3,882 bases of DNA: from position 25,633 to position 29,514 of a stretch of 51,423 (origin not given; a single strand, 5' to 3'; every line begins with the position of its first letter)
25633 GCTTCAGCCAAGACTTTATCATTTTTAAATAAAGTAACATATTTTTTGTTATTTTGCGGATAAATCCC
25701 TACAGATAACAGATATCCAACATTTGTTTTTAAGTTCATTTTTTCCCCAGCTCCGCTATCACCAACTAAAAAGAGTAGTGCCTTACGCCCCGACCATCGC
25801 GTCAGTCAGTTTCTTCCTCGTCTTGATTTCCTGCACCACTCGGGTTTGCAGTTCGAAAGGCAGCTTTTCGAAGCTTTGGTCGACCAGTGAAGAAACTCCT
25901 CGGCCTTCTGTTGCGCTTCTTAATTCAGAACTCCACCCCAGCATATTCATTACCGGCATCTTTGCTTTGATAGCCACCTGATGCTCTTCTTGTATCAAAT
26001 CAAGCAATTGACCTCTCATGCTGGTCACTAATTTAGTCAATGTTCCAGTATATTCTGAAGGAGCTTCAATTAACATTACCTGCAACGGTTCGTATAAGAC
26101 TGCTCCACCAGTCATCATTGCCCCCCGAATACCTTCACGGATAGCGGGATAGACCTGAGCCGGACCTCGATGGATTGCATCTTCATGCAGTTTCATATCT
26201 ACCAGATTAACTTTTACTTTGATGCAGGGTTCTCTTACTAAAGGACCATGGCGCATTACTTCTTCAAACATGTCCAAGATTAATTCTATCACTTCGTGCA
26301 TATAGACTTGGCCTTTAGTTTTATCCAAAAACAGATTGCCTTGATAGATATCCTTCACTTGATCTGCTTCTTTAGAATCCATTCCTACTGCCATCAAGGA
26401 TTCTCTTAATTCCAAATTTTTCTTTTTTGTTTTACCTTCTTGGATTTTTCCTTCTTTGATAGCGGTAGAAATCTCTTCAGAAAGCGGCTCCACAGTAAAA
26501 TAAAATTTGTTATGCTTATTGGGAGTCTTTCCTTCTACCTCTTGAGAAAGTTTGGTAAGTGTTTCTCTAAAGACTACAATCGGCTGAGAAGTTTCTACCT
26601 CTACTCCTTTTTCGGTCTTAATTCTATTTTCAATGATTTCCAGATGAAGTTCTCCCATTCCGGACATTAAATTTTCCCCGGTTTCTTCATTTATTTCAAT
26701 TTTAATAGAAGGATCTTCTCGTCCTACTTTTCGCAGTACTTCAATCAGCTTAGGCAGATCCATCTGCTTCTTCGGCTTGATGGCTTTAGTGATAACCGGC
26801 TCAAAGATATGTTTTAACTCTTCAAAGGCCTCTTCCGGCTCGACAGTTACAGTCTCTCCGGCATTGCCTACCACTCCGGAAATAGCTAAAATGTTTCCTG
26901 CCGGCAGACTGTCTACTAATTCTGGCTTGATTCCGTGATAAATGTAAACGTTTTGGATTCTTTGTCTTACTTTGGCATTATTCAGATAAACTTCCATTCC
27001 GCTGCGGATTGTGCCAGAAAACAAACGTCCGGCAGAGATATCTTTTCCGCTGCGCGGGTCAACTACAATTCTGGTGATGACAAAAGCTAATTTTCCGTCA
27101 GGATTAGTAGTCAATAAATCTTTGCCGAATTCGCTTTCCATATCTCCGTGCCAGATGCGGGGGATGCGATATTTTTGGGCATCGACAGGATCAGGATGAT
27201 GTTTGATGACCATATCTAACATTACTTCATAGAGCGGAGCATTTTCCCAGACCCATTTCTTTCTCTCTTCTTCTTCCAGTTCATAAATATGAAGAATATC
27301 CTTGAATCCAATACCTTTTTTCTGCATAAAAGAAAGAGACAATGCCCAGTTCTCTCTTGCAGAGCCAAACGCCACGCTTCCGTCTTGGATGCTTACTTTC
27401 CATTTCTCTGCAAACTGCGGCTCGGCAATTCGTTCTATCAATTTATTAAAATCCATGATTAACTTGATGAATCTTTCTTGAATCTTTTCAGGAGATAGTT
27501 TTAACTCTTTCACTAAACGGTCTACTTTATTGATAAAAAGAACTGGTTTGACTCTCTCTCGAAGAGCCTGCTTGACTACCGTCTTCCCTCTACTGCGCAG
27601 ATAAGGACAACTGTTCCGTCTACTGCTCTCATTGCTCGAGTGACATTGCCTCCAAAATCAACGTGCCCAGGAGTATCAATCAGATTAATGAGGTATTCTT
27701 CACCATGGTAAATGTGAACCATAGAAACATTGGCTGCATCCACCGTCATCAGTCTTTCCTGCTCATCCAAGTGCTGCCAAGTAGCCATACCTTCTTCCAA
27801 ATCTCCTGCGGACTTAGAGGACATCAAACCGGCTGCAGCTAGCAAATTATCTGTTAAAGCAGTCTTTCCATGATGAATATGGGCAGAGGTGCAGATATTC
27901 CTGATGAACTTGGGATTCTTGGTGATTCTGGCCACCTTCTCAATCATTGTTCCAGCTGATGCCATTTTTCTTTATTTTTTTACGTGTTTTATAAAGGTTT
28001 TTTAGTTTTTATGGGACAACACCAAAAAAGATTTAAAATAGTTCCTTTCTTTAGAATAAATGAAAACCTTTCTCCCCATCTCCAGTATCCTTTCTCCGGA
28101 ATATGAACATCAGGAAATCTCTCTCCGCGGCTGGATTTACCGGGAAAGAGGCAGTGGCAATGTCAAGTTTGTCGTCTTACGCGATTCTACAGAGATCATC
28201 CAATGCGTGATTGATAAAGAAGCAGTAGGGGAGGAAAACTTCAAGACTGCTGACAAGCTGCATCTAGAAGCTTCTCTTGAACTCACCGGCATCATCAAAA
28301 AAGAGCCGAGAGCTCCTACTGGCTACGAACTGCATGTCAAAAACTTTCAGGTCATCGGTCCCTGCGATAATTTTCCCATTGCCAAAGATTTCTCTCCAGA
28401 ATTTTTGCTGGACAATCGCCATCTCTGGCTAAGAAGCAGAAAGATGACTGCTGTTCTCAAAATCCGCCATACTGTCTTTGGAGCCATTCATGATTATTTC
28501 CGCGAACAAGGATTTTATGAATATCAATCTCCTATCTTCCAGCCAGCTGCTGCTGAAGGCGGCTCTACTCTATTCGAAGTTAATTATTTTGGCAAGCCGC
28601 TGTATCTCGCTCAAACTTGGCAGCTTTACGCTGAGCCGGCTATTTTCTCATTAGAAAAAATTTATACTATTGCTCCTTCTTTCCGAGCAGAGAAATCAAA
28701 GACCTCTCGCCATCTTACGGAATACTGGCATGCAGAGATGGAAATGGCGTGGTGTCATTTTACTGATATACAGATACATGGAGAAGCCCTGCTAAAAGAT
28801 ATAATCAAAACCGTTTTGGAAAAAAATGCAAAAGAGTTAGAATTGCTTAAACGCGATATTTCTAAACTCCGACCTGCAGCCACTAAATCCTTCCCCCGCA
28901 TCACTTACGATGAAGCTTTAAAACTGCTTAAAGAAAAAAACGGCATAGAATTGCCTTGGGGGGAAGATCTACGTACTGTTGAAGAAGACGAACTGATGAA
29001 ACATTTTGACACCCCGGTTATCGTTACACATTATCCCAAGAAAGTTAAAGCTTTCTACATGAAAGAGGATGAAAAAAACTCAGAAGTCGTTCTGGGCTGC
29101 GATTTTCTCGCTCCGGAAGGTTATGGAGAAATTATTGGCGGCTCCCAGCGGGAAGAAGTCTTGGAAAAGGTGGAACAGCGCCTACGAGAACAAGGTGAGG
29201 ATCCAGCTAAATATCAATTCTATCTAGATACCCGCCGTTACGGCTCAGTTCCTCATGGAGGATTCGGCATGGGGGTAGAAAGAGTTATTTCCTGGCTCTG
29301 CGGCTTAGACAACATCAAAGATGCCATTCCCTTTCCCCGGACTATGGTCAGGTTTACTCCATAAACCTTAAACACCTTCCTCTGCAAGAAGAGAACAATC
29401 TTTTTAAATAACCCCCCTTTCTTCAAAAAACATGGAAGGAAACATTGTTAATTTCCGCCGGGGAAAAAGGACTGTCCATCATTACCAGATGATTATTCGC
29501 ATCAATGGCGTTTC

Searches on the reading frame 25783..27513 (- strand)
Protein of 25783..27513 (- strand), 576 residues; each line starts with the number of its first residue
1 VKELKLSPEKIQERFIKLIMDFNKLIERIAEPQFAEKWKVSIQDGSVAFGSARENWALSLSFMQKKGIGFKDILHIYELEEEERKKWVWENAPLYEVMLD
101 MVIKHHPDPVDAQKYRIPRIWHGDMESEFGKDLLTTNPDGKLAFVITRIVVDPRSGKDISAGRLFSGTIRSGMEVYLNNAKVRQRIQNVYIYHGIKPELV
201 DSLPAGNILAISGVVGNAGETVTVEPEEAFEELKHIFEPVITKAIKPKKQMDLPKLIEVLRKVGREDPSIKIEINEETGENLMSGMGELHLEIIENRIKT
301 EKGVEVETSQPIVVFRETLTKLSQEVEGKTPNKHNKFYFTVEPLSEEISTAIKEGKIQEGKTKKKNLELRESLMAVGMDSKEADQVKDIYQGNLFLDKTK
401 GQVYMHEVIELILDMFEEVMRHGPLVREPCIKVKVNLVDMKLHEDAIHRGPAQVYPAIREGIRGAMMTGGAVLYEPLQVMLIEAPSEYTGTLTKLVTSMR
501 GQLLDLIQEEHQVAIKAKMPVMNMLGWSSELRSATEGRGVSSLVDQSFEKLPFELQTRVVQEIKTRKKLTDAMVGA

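Call 33: search_protein_families(library=pfam, proteins=[window:25783-27513:-], max_evalue=0.001)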
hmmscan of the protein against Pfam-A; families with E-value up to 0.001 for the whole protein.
window:25783-27513:- (576 aa): 5 families
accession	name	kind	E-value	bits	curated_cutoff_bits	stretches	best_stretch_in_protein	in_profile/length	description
PF14492.12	EFG_III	-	6.5e-25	87.4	27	1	238-309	3-74/75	Elongation Factor G, domain III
PF03764.24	EFG_IV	-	4.6e-22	78.5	24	1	360-468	6-119/121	Elongation factor G, domain IV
PF00679.30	EFG_C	-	2.5e-17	63.1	27.9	1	473-557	2-87/89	Elongation factor G C-terminus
PF03144.31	GTP_EFTU_D2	-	9.1e-10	39.3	30.3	1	161-222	5-72/73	Elongation factor Tu domain 2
PF22042.2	EF-G_D2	-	2e-06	28.2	27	1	147-224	7-83/84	Elongation factor G domain 2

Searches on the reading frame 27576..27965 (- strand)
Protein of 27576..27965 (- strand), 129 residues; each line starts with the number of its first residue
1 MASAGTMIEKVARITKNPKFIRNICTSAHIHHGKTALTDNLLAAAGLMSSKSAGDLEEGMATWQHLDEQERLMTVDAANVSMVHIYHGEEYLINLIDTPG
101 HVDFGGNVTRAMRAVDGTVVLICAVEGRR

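Call 33: search_protein_families(library=pfam, proteins=[window:27576-27965:-], max_evalue=0.001)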
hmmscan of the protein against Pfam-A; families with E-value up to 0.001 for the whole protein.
window:27576-27965:- (129 aa): 1 family
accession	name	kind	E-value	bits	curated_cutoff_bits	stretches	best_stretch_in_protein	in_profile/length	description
PF00009.33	GTP_EFTU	-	3.6e-30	105.4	26.5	1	21-128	3-106/188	Elongation factor Tu GTP binding domain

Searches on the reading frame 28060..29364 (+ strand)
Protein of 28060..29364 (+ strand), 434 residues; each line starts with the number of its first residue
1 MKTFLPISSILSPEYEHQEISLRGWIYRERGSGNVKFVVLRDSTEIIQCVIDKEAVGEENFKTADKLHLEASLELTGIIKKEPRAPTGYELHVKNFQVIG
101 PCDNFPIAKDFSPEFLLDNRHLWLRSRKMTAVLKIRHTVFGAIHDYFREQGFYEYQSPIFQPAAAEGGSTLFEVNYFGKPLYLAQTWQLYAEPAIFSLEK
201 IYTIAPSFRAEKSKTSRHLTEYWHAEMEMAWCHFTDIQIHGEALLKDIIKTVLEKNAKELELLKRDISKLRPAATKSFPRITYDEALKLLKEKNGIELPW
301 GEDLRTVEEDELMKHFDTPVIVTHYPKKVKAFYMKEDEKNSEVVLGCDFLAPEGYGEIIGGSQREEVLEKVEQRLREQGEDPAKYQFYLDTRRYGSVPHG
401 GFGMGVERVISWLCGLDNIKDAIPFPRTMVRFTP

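Call 33: search_protein_families(library=pfam, proteins=[window:28060-29364:+], max_evalue=0.001)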
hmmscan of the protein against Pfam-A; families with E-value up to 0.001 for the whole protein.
window:28060-29364:+ (434 aa): 2 families
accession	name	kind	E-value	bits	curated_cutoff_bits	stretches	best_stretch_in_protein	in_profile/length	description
PF00152.25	tRNA-synt_2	-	6e-74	249.3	25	1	113-428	2-307/308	tRNA synthetases class II (D, K and N)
PF01336.31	tRNA_anti-codon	-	1.6e-15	57.2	27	1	21-99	2-75/75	OB-fold nucleic acid binding domain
